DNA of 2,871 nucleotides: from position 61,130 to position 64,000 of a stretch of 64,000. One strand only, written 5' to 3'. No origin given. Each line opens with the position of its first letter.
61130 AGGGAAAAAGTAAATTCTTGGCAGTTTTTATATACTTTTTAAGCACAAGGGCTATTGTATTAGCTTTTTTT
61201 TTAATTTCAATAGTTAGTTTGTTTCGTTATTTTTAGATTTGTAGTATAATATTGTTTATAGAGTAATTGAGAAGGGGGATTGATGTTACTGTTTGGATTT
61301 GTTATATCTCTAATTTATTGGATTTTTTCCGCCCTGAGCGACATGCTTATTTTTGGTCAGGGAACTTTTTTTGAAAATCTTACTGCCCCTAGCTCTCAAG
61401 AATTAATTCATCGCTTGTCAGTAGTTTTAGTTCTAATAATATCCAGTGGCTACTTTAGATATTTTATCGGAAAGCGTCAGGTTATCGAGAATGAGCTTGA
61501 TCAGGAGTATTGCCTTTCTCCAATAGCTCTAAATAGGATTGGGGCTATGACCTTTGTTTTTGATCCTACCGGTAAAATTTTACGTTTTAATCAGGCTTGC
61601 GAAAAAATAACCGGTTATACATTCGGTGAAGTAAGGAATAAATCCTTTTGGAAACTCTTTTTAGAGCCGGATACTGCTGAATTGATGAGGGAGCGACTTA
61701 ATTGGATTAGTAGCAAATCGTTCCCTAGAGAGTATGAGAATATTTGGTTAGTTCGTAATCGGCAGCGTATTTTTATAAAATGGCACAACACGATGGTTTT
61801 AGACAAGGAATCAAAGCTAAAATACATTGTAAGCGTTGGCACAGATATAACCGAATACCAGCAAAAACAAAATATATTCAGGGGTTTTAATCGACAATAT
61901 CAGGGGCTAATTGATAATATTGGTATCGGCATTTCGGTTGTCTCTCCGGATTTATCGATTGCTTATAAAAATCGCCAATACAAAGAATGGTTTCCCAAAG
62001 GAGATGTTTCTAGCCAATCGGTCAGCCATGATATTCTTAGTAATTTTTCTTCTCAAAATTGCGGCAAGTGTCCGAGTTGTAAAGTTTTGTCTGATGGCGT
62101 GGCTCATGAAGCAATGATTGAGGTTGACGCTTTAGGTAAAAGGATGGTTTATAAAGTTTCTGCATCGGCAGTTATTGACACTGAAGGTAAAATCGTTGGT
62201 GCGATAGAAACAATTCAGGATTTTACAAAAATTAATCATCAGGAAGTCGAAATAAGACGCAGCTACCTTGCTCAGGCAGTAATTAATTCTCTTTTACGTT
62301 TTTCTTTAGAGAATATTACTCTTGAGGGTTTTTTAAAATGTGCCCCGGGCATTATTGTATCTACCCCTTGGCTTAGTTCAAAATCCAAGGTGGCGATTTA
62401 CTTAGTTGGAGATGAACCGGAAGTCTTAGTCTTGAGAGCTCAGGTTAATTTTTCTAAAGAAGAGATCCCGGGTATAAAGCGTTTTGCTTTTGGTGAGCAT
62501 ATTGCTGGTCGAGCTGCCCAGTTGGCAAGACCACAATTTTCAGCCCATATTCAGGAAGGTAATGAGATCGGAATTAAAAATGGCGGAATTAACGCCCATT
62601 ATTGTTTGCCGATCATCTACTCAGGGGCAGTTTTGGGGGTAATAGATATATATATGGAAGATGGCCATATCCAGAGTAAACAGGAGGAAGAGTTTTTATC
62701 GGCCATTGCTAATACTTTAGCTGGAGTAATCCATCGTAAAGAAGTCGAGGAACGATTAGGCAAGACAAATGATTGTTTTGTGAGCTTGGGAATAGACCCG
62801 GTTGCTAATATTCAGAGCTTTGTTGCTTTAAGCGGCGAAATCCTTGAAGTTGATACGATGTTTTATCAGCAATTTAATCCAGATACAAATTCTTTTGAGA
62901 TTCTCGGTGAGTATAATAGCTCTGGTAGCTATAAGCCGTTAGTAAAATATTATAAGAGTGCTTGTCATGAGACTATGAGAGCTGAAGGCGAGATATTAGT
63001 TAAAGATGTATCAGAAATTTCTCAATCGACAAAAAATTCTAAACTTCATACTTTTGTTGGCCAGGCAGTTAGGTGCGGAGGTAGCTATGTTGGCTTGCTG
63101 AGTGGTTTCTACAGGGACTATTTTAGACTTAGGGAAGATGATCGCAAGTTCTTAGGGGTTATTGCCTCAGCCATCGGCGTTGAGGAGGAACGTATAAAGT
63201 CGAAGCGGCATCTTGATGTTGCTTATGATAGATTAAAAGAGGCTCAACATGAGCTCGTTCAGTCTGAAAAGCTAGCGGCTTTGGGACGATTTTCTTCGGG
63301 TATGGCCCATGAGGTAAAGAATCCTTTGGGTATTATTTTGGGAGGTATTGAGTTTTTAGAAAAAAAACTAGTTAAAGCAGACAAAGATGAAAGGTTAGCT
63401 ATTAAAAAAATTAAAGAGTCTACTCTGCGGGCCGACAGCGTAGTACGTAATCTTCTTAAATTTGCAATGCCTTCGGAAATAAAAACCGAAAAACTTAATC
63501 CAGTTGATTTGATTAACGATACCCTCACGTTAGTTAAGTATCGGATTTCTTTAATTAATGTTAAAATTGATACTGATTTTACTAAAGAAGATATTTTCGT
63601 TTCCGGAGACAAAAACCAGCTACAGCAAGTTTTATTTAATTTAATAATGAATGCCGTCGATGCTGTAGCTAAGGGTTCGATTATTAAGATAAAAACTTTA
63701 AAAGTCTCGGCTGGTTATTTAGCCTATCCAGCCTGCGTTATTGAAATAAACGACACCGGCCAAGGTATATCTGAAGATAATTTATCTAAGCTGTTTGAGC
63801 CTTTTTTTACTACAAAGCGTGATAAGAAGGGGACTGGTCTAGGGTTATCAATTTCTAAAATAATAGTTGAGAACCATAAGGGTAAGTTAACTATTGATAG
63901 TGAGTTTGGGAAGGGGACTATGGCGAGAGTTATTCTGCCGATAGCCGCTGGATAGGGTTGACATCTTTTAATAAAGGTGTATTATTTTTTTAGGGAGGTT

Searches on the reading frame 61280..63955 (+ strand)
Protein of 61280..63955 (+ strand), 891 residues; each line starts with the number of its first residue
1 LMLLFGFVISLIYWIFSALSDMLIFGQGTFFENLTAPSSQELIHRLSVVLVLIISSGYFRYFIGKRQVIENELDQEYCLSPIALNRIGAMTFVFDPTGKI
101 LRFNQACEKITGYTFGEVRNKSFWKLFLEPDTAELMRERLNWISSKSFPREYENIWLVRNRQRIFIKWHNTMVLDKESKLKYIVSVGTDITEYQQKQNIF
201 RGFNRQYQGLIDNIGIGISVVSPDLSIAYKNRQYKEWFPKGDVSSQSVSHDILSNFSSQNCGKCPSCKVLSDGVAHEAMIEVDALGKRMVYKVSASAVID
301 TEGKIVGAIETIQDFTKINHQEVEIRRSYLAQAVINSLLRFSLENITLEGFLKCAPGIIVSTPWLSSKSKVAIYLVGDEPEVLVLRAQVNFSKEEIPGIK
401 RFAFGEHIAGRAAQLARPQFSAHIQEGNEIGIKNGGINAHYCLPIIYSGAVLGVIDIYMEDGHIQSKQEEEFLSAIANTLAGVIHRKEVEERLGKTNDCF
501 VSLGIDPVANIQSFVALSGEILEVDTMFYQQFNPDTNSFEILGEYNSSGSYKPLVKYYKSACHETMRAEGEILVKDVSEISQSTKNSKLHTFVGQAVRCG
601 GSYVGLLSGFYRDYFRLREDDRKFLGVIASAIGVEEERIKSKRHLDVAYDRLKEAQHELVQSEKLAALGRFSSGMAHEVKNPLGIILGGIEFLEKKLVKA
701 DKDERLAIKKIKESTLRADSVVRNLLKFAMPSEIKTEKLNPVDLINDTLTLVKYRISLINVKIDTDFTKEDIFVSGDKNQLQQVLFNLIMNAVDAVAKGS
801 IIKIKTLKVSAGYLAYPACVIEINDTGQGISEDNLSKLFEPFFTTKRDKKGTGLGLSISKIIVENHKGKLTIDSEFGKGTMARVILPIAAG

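Call 44: search_protein_families(library=pfam, proteins=[window:61280-63955:+], max_evalue=0.00001)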
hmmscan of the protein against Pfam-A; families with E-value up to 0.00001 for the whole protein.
window:61280-63955:+ (891 aa): 7 families
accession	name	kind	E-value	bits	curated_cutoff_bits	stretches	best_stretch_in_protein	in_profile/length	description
PF02518.31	HATPase_c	-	6.7e-25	88.1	26.4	1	776-888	1-109/111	Histidine kinase-, DNA gyrase B-, and HSP90-like ATPase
PF13426.13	PAS_9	-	3.7e-18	66.1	27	1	92-192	5-103/103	PAS domain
PF08448.16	PAS_4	-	2.3e-13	50.8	23.1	1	84-192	1-107/110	PAS fold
PF00512.31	HisKA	-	9.4e-11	42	26.9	1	668-730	2-62/66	His Kinase A (phospho-acceptor) domain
PF00989.32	PAS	-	2.5e-10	40.8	22.6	1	85-190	8-113/113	PAS fold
PF13185.12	GAF_2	-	5.3e-08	33.6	28.6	1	372-484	23-135/136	GAF domain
PF01590.32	GAF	-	2.6e-07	31.7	22.4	0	409-482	55-131/133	GAF domain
